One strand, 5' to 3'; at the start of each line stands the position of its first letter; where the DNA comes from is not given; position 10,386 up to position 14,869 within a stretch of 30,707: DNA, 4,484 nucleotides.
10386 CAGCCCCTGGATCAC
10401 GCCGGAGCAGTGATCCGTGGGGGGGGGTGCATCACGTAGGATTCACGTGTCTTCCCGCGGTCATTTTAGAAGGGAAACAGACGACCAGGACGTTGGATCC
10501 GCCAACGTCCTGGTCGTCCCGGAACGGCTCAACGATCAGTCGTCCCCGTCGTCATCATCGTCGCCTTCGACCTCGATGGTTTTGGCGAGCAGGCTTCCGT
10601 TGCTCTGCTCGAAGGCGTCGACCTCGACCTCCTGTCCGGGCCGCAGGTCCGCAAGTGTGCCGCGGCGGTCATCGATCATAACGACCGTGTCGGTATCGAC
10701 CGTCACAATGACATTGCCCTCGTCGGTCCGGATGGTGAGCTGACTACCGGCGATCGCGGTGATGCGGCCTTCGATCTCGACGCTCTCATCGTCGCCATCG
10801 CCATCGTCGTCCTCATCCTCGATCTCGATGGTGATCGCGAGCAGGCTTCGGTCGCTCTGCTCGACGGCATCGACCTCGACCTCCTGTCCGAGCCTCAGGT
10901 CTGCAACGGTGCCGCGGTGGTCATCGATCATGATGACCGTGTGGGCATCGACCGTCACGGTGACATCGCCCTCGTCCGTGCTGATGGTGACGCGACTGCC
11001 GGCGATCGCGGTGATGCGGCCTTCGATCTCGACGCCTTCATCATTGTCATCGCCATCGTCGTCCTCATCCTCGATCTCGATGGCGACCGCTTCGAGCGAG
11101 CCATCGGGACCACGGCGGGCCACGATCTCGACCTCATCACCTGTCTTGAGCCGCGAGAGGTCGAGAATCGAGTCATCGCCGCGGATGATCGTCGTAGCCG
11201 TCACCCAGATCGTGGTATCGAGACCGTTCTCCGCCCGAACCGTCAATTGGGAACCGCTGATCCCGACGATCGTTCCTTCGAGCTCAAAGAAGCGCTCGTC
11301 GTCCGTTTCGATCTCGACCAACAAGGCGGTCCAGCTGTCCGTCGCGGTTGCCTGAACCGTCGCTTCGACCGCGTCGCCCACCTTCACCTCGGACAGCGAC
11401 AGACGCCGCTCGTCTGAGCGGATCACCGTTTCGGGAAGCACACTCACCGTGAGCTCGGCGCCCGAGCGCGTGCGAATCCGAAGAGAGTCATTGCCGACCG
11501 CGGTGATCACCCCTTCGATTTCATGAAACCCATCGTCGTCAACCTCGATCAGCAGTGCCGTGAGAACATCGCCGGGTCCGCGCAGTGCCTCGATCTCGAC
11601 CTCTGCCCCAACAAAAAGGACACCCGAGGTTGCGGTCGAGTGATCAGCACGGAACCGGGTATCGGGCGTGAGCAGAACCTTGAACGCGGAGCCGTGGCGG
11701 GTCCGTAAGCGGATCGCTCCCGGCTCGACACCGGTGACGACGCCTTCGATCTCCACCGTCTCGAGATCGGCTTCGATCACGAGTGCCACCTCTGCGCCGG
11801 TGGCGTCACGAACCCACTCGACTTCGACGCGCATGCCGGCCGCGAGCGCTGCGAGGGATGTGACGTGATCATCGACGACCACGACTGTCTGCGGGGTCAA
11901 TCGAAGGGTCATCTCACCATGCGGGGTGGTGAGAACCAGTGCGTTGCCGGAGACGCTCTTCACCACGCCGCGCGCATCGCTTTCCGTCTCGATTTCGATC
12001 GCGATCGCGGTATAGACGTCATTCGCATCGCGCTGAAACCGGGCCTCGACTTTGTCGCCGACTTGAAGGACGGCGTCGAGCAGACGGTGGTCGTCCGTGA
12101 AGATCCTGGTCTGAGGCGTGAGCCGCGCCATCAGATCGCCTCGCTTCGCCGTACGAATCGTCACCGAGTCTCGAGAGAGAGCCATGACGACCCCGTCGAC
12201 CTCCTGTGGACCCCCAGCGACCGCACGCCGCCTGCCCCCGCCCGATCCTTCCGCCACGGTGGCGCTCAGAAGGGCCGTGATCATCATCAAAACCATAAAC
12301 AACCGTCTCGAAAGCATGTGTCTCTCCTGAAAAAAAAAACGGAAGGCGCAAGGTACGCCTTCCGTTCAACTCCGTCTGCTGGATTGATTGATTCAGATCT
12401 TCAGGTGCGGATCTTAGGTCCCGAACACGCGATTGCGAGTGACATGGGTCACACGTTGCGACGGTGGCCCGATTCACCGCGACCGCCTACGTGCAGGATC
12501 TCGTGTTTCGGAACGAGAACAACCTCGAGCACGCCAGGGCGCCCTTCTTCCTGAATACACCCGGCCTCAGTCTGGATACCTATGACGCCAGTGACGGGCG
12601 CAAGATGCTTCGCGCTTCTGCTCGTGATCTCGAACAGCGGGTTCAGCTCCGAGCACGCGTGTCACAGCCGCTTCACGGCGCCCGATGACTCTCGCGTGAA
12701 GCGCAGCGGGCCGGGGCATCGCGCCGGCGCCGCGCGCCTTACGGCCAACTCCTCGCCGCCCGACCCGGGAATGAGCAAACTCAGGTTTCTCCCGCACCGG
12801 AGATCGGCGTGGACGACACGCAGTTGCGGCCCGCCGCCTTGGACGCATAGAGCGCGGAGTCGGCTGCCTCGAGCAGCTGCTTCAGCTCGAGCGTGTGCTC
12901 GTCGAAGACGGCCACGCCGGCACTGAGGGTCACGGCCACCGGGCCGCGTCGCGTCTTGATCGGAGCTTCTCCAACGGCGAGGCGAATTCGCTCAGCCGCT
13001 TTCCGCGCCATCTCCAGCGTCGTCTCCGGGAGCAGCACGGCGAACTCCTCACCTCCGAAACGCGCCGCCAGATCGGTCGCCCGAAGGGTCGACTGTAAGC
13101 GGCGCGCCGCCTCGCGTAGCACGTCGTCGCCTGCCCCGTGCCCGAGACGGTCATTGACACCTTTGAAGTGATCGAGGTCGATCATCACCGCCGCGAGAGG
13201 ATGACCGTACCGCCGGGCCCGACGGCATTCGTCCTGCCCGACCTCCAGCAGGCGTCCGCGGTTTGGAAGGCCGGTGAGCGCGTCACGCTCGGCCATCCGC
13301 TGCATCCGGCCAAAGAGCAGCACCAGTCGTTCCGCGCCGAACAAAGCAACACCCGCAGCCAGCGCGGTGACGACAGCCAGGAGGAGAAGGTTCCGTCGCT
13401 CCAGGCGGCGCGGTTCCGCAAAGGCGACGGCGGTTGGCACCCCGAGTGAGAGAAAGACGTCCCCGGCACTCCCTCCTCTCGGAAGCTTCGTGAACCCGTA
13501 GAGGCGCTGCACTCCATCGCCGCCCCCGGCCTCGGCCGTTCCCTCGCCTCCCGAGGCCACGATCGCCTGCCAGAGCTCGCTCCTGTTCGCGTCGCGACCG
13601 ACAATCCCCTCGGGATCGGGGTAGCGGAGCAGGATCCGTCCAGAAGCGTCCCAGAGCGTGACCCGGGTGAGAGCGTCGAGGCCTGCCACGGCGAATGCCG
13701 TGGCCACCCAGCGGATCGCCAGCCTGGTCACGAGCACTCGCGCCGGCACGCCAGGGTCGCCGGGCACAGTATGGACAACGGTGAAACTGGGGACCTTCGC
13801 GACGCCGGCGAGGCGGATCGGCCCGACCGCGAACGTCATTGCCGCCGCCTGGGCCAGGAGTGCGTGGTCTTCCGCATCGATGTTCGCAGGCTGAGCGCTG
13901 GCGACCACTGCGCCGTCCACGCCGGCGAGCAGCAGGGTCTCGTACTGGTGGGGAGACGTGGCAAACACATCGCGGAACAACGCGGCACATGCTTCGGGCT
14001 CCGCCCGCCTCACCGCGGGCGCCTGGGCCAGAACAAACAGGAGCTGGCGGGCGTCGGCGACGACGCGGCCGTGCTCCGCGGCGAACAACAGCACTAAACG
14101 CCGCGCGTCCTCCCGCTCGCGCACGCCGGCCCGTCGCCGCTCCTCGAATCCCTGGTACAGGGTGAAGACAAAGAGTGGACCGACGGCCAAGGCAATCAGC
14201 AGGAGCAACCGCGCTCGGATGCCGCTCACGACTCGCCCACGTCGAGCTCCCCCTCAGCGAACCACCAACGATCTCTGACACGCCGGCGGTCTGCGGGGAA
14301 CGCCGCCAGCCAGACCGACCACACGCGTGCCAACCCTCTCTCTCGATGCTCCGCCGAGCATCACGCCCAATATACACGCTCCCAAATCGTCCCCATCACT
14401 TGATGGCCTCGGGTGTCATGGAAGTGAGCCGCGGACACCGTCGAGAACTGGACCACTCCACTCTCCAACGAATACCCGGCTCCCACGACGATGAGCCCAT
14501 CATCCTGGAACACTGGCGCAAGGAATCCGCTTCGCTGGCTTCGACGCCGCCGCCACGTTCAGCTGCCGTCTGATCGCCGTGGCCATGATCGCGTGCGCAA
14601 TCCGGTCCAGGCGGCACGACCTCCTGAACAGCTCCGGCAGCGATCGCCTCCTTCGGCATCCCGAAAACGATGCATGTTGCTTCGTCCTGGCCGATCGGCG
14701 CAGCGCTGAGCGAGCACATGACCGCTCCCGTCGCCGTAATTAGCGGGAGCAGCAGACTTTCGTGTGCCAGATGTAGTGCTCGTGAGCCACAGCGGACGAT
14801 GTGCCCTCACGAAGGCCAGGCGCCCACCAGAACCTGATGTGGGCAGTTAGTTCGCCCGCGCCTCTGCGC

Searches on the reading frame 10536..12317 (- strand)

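Call 10: search_protein_families(library=pfam, proteins=[window:10536-12317:-], max_evalue=0.001)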
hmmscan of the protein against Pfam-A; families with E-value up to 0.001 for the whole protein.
window:10536-12317:- (593 aa): 2 families
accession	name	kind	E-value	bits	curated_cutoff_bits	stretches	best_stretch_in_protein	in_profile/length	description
PF18914.6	DUF5666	-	6.8e-57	190.1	27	7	516-582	1-60/60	Domain of unknown function (DUF5666)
PF11604.15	CusF_Ec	-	0.00021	21.5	27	0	39-106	3-69/72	Copper binding periplasmic protein CusF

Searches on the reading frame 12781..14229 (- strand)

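Call 10: search_protein_families(library=pfam, proteins=[window:12781-14229:-], max_evalue=0.001)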
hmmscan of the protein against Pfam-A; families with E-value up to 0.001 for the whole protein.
window:12781-14229:- (482 aa): 1 family
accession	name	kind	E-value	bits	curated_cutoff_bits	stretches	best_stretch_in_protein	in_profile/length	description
PF00990.26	GGDEF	-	1e-46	159.1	23.8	1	314-469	2-160/161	Diguanylate cyclase, GGDEF domain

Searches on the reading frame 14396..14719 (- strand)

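Call 72: search_protein_families(library=pfam, proteins=[window:14396-14719:-], max_evalue=0.01)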
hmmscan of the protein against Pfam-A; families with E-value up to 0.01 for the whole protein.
window:14396-14719:- (107 aa): 1 family
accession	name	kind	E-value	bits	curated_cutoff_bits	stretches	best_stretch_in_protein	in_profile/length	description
PF01339.22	CheB_methylest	-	6.2e-07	29.8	24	1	9-37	139-167/174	CheB methylesterase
